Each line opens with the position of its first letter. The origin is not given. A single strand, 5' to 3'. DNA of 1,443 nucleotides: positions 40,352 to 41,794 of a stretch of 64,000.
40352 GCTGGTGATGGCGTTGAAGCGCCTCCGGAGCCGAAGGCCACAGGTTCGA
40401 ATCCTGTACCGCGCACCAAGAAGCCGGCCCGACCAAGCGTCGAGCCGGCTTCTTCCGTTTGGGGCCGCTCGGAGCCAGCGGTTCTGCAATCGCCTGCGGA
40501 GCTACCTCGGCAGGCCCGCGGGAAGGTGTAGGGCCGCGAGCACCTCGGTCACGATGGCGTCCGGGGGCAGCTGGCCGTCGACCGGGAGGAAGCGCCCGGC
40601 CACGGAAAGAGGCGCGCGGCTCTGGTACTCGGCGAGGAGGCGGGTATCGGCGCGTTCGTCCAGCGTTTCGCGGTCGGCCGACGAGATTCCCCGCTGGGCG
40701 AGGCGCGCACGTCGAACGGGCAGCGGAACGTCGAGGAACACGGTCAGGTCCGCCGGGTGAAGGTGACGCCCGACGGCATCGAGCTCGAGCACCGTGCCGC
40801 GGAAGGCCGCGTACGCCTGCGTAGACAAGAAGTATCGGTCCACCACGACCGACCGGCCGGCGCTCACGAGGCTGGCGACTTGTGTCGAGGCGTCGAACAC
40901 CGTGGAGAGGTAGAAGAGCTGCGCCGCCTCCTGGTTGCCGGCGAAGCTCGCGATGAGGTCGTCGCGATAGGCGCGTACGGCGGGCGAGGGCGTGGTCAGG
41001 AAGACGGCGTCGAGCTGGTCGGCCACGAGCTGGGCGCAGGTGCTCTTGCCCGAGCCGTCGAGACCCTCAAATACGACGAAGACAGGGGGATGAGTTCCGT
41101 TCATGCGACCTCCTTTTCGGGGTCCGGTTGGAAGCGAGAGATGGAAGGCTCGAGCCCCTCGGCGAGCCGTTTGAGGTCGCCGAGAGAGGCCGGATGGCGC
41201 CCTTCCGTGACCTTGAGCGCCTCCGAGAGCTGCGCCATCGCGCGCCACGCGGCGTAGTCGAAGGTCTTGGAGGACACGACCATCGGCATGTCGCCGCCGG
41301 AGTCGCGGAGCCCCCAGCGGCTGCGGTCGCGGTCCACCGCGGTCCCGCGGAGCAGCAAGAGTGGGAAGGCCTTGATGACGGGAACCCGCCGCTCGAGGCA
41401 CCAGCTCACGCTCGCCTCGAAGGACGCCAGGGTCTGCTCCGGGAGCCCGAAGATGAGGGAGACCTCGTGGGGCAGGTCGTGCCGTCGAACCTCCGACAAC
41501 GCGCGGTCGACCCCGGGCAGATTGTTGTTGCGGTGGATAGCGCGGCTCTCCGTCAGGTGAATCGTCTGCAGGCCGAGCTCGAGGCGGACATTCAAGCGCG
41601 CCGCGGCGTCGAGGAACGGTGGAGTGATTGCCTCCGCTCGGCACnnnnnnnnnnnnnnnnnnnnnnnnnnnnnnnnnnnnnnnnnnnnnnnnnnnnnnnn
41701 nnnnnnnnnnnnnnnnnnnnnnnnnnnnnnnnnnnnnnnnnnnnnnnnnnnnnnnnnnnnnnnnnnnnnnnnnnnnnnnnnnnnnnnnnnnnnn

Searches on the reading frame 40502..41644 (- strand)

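Call 96: search_protein_families(library=pfam, proteins=[window:40502-41644:-], max_evalue=0.01)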
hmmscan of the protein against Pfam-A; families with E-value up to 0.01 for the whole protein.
window:40502-41644:- (380 aa): 6 families
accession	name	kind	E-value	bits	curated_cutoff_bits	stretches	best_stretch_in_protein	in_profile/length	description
PF02223.23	Thymidylate_kin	-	1.2e-15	58.1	27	1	192-330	1-151/185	Thymidylate kinase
PF13671.12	AAA_33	-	4.5e-11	43.7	27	1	190-340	2-140/143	AAA domain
PF13521.12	AAA_28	-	6.5e-05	23.6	27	1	190-333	2-143/164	AAA domain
PF13238.12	AAA_18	-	0.0028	18.5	29.4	1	191-326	2-119/128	AAA domain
PF01712.25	dNK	-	0.0072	16.5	27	0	191-321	2-146/203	Deoxynucleoside kinase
PF05496.18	RuvB_N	-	0.0088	16.3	27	0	189-251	35-95/159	Holliday junction DNA helicase RuvB P-loop domain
